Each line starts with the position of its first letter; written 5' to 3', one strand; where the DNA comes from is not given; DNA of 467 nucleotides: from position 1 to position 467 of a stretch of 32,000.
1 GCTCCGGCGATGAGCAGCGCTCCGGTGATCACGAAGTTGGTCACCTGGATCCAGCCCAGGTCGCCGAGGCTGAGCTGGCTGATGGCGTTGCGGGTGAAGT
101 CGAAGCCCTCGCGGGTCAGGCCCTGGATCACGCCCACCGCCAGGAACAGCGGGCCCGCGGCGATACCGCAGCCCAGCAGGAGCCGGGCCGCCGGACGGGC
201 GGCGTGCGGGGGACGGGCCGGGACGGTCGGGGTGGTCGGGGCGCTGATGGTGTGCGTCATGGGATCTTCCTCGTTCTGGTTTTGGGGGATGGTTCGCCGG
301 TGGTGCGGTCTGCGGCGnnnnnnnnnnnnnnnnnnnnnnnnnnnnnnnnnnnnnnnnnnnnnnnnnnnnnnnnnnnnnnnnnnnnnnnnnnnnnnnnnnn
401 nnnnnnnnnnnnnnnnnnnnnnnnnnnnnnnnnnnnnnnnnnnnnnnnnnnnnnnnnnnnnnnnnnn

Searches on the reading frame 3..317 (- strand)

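Call 42: search_protein_families(library=pfam, proteins=[window:3-317:-], max_evalue=0.01)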
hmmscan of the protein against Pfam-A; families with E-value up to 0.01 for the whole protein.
window:3-317:- (105 aa): 1 family
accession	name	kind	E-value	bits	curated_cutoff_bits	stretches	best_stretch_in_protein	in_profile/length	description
PF06197.19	DUF998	-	1.2e-15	58.1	30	1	52-104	1-55/184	Protein of unknown function (DUF998)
